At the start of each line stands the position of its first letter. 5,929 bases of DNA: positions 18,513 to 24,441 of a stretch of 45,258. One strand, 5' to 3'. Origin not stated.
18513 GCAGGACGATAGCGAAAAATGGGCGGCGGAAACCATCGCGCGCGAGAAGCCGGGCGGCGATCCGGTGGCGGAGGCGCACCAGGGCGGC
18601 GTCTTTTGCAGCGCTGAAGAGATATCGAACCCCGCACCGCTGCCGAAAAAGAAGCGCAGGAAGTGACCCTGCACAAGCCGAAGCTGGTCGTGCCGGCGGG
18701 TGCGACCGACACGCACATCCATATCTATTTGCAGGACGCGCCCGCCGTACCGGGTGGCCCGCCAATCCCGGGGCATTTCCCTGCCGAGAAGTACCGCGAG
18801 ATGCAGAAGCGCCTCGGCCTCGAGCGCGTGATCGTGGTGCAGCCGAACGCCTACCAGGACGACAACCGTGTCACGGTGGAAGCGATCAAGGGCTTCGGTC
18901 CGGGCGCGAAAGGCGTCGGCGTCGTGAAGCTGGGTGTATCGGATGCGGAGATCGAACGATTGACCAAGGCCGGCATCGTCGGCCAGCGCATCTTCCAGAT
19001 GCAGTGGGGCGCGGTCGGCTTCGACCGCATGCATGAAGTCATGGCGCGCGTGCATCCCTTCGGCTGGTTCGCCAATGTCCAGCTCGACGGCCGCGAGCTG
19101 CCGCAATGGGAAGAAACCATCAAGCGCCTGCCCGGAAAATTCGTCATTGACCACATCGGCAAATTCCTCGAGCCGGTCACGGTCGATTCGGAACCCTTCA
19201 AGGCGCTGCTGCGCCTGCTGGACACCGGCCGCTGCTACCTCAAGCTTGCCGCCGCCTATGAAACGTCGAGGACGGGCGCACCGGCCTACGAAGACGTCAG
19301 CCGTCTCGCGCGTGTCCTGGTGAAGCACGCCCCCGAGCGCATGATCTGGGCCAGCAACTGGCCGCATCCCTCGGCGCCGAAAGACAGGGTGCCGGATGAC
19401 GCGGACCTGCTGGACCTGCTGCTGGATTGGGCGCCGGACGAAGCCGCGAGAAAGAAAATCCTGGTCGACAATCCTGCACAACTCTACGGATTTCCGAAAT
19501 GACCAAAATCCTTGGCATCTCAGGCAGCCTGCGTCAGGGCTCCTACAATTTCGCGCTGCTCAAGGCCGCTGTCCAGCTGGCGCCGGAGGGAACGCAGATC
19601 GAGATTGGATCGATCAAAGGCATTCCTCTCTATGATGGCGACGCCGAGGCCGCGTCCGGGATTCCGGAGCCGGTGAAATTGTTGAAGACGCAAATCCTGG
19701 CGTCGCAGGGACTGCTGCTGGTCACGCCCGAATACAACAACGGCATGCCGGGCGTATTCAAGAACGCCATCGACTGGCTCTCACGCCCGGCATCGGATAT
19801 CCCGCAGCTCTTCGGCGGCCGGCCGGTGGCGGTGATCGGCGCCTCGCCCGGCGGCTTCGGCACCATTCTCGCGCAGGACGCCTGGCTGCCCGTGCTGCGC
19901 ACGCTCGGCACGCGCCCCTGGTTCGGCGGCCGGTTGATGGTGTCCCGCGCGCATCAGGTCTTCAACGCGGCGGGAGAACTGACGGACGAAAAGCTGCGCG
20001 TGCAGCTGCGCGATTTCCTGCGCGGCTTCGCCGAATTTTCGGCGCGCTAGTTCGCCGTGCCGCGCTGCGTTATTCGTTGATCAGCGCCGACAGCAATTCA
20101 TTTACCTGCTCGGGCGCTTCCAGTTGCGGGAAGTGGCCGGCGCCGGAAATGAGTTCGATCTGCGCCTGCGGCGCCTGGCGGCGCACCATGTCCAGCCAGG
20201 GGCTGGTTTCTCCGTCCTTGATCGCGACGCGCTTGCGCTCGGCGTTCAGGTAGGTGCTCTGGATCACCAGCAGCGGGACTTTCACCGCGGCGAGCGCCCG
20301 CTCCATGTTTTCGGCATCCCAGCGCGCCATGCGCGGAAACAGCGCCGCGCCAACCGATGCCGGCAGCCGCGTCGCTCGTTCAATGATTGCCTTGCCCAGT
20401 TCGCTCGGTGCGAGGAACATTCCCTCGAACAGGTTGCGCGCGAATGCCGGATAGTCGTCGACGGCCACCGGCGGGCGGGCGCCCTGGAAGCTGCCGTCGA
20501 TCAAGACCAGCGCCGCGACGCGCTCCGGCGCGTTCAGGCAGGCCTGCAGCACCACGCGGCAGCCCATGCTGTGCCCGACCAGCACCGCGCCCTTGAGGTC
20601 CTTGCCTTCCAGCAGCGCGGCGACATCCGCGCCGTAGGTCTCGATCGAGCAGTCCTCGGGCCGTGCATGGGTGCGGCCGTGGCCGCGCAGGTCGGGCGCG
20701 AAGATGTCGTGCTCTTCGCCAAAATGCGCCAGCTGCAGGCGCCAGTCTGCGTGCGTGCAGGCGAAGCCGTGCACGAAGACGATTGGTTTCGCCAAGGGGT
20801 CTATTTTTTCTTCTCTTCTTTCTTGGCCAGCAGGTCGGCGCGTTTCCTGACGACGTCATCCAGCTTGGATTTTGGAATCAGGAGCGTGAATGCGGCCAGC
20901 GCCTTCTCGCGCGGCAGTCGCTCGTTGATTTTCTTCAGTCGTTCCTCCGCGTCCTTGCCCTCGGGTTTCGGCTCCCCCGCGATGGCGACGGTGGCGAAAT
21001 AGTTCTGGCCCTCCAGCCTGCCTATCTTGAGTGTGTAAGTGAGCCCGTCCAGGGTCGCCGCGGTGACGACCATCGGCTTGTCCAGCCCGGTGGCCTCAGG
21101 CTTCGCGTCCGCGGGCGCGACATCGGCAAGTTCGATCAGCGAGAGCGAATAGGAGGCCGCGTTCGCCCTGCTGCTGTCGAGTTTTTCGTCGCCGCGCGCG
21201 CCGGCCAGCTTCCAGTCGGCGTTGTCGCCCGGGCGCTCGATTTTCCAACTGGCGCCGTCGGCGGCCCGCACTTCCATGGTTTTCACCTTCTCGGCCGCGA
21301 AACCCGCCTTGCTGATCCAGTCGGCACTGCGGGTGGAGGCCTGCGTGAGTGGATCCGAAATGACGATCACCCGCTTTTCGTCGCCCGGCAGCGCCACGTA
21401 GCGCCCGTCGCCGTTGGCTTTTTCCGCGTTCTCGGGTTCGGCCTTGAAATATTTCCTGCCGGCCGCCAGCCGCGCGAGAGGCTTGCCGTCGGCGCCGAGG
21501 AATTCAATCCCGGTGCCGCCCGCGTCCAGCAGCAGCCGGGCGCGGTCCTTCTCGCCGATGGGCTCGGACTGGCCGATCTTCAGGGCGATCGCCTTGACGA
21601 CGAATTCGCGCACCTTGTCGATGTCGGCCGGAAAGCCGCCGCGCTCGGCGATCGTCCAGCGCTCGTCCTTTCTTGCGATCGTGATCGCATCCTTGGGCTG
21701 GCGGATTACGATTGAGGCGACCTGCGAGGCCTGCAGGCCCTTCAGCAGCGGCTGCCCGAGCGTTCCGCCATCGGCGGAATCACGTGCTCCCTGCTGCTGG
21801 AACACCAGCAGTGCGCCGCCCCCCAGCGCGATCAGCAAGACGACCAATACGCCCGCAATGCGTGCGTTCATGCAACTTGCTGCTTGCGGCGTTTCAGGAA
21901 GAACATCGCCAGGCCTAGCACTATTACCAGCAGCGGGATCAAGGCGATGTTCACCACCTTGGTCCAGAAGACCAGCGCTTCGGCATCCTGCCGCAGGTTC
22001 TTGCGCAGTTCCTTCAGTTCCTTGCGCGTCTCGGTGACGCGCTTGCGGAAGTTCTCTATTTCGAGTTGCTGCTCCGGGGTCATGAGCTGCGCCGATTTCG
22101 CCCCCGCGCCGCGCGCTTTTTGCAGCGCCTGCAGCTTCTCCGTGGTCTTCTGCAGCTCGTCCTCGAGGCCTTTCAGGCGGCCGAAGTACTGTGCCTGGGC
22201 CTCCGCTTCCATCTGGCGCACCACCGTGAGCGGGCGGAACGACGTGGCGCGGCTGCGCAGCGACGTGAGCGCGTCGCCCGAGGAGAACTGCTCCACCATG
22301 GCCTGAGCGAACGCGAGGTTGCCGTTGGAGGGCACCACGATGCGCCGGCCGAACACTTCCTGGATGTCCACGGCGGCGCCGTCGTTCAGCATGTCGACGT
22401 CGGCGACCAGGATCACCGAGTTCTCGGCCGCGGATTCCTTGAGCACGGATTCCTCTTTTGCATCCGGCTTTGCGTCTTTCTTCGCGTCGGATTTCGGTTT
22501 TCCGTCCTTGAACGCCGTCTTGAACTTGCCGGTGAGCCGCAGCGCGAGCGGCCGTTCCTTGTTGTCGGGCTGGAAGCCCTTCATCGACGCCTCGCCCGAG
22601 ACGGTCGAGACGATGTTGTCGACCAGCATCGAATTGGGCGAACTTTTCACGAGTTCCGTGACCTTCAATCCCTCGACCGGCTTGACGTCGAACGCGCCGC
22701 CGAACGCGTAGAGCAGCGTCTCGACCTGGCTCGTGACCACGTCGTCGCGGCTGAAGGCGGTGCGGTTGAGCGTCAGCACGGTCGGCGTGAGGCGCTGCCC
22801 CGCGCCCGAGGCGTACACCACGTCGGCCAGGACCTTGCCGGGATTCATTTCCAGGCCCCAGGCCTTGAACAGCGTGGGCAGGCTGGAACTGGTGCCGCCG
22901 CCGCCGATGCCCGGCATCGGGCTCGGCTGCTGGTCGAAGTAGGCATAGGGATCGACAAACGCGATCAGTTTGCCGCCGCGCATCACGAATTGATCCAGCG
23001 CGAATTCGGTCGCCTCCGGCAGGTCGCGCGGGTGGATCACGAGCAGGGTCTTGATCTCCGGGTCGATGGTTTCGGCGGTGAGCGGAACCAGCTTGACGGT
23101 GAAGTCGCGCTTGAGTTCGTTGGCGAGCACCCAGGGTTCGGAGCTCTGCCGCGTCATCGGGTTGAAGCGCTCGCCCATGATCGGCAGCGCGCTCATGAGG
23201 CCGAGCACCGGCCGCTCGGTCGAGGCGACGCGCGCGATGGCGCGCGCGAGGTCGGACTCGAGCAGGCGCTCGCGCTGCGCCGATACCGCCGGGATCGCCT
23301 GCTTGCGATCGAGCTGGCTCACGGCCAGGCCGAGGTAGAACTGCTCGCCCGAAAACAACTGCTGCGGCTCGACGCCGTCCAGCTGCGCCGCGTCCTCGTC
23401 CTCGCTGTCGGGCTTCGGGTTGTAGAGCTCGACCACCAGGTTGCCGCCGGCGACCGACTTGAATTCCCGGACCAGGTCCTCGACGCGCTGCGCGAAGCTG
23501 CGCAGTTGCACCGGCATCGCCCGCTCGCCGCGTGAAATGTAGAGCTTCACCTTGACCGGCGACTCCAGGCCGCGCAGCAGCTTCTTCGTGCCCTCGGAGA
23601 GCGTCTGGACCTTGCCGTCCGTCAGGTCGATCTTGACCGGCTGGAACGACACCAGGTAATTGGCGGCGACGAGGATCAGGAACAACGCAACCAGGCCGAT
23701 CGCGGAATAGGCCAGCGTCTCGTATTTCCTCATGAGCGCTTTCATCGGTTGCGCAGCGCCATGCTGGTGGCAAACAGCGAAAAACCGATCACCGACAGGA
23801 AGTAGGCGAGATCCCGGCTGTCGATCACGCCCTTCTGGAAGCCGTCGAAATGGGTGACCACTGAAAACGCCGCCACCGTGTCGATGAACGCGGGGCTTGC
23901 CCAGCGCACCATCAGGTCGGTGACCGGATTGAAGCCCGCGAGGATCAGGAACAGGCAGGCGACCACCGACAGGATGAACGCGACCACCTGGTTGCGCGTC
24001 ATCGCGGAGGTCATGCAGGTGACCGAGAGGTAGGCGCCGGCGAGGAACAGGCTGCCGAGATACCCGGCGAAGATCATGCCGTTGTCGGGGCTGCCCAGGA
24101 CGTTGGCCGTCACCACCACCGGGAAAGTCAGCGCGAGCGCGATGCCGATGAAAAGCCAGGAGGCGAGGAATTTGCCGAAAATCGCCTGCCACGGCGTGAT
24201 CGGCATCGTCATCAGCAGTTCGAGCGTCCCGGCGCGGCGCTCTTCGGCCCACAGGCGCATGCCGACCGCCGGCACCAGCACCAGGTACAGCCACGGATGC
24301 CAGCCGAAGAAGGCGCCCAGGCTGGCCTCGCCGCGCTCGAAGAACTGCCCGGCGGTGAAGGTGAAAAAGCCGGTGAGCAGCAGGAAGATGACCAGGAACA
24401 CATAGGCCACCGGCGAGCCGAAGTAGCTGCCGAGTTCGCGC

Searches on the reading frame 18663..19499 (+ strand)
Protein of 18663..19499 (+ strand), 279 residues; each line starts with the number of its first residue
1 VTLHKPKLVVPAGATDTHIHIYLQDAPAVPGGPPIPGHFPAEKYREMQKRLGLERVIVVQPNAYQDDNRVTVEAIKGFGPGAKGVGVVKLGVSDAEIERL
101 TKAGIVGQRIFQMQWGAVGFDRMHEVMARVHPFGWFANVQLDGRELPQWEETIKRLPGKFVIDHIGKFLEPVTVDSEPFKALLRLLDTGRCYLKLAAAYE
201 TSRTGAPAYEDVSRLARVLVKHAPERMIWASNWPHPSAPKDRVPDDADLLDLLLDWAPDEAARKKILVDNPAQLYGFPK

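Call 10: search_protein_families(library=pfam, proteins=[window:18663-19499:+], max_evalue=0.001)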
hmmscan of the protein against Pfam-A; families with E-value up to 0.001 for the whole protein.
window:18663-19499:+ (279 aa): 1 family
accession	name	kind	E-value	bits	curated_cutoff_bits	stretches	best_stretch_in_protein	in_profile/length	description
PF04909.20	Amidohydro_2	-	7.3e-42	144.5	26.4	1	16-277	2-289/289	Amidohydrolase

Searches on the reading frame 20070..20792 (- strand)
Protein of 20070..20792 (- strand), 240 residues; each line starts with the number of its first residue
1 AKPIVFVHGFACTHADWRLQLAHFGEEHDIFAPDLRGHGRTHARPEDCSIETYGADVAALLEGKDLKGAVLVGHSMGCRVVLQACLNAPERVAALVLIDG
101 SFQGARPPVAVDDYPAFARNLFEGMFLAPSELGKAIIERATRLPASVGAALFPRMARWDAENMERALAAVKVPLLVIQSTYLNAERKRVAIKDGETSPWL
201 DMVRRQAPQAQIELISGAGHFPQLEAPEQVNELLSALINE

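Call 10: search_protein_families(library=pfam, proteins=[window:20070-20792:-], max_evalue=0.001)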
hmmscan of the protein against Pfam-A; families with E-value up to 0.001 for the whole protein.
window:20070-20792:- (240 aa): 3 families
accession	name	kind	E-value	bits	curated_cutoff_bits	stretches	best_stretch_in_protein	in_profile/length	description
PF12697.13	Abhydrolase_6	-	1e-27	98.7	26.3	1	4-232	1-216/217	Alpha/beta hydrolase family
PF00561.26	Abhydrolase_1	-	1.6e-24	87.3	25.8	1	2-121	1-134/245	alpha/beta hydrolase fold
PF12146.15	Hydrolase_4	-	1.1e-10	41.6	27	1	4-105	7-114/239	Serine aminopeptidase, S33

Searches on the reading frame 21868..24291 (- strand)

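Call 10: search_protein_families(library=pfam, proteins=[window:21868-24291:-], max_evalue=0.001)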
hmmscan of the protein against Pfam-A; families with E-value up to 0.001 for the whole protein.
window:21868-24291:- (807 aa): 2 families
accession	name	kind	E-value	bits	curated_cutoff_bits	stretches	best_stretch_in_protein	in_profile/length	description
PF09822.16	ABC_transp_aux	-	4.1e-53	180.9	34.7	1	361-662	2-285/288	ABC-type uncharacterized transport system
PF23357.1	DUF7088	-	2.6e-20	73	27.8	1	227-324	3-104/105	Domain of unknown function (DUF7088)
